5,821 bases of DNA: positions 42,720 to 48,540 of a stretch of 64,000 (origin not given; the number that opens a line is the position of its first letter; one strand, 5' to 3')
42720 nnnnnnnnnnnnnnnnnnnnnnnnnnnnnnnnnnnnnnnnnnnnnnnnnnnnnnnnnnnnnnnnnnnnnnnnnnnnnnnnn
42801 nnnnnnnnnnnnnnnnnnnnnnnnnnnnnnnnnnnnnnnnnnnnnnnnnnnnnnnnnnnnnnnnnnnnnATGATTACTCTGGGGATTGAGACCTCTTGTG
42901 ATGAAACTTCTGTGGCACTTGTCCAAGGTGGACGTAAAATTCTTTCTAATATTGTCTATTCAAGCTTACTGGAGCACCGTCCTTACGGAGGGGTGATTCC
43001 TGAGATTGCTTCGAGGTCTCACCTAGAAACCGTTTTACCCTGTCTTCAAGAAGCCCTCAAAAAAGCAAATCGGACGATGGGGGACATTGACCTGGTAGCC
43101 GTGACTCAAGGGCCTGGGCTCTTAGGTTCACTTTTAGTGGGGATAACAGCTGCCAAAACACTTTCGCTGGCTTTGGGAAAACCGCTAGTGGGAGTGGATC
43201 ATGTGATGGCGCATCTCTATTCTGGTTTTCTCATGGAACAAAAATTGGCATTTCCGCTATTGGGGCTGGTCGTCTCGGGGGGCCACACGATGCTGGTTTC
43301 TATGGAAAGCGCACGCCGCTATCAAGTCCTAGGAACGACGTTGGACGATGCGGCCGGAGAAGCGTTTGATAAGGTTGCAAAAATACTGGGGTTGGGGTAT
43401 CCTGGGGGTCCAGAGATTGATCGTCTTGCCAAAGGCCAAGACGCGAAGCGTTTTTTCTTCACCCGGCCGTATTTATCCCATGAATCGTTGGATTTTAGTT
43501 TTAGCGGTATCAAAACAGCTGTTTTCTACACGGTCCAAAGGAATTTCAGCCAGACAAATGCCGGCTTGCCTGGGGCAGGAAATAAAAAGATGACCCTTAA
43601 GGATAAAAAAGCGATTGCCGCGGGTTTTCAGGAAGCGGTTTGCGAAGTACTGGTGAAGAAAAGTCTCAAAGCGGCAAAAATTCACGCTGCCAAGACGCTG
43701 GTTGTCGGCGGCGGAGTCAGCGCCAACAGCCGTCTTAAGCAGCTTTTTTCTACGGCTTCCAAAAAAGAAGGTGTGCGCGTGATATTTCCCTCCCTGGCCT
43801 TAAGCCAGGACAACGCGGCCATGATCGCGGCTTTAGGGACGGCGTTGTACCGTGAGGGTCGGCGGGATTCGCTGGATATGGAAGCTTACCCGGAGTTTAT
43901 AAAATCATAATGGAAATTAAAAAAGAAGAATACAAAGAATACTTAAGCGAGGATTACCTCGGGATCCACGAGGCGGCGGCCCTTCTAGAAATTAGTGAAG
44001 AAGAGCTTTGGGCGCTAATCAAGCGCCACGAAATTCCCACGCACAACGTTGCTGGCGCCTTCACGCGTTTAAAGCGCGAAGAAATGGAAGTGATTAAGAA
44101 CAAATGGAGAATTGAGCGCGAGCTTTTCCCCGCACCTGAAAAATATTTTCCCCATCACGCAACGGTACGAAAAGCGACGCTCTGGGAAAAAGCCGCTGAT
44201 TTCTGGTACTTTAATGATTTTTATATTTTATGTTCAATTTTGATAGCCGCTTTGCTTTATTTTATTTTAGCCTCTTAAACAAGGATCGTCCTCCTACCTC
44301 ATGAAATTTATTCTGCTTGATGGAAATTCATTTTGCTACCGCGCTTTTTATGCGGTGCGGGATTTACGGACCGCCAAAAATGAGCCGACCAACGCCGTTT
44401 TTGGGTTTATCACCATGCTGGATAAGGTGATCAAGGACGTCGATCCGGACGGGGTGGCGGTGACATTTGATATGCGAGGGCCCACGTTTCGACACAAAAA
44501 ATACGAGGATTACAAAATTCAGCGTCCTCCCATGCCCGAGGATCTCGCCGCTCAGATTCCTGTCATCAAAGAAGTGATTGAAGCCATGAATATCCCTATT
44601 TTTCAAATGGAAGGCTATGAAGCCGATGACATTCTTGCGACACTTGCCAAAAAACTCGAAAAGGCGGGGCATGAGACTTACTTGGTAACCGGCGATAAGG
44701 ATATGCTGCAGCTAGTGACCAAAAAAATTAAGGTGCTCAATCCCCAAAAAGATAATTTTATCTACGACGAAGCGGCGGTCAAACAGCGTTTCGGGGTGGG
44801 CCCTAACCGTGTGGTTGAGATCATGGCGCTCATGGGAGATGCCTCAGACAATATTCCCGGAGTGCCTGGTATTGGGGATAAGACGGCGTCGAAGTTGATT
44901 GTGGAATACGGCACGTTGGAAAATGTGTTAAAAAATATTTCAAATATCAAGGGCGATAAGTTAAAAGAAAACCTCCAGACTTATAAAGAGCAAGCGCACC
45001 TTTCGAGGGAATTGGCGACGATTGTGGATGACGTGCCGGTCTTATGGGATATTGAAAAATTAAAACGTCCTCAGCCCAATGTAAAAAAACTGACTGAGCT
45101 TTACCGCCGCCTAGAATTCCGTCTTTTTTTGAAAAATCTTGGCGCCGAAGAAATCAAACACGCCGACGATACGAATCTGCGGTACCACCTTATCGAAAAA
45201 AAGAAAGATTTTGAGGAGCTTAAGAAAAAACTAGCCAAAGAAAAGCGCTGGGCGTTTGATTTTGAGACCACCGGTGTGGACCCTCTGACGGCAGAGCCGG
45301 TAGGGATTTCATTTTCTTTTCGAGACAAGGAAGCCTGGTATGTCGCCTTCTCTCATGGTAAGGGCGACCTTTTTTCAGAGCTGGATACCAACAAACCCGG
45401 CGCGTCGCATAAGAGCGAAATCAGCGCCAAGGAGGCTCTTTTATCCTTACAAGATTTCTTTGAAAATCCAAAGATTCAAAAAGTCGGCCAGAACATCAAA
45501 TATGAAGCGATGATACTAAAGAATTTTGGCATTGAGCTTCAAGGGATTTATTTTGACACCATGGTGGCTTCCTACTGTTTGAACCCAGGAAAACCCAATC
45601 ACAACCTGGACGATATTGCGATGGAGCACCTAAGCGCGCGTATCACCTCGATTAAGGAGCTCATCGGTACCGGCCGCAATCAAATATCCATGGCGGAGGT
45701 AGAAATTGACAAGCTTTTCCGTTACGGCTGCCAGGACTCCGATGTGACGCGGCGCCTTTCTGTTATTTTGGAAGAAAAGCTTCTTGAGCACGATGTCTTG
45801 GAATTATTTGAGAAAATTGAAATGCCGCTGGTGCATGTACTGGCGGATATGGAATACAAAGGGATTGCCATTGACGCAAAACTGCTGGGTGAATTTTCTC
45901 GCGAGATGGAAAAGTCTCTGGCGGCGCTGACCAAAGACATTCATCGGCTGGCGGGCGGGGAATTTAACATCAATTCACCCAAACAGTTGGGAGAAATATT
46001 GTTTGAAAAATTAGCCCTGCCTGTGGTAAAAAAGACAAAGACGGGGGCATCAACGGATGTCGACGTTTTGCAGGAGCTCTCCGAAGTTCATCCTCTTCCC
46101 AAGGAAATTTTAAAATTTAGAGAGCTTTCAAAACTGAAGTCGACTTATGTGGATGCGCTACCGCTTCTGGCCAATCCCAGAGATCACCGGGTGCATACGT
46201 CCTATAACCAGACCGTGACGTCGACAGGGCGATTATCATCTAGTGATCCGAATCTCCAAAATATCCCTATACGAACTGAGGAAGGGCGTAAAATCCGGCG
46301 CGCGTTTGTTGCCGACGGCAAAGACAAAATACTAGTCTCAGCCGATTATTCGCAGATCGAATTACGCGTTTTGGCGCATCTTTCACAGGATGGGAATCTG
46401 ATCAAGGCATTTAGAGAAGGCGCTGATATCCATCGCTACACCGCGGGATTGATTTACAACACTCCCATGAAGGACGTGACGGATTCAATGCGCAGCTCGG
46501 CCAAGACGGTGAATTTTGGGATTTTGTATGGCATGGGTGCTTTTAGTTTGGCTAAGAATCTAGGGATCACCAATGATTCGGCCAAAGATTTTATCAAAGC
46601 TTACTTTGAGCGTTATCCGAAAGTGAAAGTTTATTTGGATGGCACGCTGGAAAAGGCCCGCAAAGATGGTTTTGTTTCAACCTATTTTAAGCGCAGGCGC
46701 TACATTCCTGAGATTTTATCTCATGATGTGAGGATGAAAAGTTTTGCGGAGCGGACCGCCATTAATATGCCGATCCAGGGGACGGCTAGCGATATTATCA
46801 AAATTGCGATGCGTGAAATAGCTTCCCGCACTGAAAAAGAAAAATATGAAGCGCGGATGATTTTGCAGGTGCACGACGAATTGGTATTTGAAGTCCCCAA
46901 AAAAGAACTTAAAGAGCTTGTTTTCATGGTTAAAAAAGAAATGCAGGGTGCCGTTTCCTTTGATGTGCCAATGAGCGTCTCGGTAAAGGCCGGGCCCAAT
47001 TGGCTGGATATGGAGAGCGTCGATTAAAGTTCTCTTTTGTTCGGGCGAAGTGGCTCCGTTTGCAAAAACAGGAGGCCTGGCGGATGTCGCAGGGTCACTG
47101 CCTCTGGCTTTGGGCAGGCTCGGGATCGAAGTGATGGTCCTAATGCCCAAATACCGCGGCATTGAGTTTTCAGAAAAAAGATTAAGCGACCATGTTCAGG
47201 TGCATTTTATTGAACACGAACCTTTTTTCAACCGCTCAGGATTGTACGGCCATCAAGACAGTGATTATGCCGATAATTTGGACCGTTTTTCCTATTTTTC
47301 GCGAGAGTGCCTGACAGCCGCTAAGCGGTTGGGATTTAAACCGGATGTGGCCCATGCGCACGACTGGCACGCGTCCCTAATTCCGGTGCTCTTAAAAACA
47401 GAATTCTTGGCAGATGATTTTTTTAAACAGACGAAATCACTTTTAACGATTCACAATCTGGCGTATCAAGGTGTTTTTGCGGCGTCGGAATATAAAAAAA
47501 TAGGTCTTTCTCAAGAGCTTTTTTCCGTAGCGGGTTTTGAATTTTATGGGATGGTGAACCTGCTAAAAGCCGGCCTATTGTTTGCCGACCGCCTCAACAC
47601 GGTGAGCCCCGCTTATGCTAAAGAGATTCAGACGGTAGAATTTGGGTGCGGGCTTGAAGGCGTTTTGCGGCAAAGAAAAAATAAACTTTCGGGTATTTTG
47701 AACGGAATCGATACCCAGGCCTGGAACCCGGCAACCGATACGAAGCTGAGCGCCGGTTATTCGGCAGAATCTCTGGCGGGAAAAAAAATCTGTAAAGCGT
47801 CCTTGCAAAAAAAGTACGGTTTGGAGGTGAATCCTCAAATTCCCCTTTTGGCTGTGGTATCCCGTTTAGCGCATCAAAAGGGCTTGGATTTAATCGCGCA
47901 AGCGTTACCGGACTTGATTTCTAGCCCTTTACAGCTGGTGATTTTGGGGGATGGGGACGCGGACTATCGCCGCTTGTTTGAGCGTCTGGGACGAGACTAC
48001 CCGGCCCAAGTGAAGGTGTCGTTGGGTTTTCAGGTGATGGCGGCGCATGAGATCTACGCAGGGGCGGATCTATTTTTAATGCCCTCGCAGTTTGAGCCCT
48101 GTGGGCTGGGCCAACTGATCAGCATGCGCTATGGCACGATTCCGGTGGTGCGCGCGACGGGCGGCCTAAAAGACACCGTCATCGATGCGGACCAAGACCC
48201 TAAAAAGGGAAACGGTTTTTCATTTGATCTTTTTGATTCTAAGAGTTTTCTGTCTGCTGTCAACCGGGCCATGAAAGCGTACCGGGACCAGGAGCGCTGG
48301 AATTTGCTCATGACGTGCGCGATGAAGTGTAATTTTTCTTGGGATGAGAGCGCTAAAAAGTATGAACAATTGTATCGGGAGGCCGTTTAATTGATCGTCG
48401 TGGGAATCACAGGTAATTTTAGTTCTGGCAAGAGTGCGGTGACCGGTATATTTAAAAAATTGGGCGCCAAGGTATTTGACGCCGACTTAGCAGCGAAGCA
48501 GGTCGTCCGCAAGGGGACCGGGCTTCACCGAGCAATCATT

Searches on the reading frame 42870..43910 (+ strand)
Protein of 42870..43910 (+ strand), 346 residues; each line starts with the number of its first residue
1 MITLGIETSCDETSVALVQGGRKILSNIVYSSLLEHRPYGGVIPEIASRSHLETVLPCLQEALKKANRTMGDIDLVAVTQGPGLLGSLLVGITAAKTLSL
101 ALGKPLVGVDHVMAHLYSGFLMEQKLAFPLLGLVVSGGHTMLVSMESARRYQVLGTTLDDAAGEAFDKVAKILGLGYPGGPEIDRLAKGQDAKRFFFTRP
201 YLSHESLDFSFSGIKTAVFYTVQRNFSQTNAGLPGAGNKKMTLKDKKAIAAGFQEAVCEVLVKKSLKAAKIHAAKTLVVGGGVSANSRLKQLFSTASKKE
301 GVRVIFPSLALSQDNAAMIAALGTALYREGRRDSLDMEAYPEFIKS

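Call 64: search_protein_families(library=pfam, proteins=[window:42870-43910:+], max_evalue=0.00001)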
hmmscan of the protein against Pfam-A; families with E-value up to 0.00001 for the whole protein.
window:42870-43910:+ (346 aa): 2 families
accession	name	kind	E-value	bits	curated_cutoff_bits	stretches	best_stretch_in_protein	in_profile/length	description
PF00814.31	TsaD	-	1.3e-92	310.7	24.8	1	23-320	1-263/264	tRNA N6-adenosine threonylcarbamoyltransferase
PF22521.2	HypF_C_2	-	5.1e-07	30.2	27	1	241-313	161-233/241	Carbamoyltransferase, Kae1-like Domain, second subdomain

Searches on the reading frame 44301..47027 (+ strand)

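Call 64: search_protein_families(library=pfam, proteins=[window:44301-47027:+], max_evalue=0.00001)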
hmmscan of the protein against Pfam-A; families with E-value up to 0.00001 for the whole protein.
window:44301-47027:+ (908 aa): 5 families
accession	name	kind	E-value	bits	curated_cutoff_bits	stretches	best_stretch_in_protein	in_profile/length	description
PF00476.26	DNA_pol_A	-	2.6e-164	547.1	34.3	1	528-902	3-380/381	DNA polymerase family A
PF02739.22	5_3_exonuc_N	-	1.5e-60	204.1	34.3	1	2-165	1-164/164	5'-3' exonuclease, N-terminal resolvase-like domain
PF01367.25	5_3_exonuc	-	7.3e-34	116.6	40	1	166-260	1-95/97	5'-3' exonuclease, C-terminal SAM fold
PF01612.26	DNA_pol_A_exo1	-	1.8e-23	83.7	23.6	1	295-494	1-172/173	3'-5' exonuclease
PF22619.2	DNA_polI_exo1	-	6.3e-12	45.9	27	1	378-459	37-116/140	DNA polymerase I, ribonuclease H-like domain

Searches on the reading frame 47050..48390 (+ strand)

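Call 64: search_protein_families(library=pfam, proteins=[window:47050-48390:+], max_evalue=0.00001)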
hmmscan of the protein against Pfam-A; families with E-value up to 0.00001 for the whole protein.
window:47050-48390:+ (446 aa): 4 families
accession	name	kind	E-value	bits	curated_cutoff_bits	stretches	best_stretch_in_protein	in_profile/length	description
PF08323.17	Glyco_transf_5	-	2.6e-74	250.4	22.7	1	1-208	9-239/239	Starch synthase catalytic domain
PF00534.26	Glycos_transf_1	-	7.5e-19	68.3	26.4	1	264-417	15-165/172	Glycosyl transferases group 1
PF13692.12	Glyco_trans_1_4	-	2e-14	54.5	27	1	266-408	3-140/142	Glycosyl transferases group 1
PF13439.12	Glyco_transf_4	-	7.3e-06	26.6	28.5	0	8-195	2-150/170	Glycosyltransferase Family 4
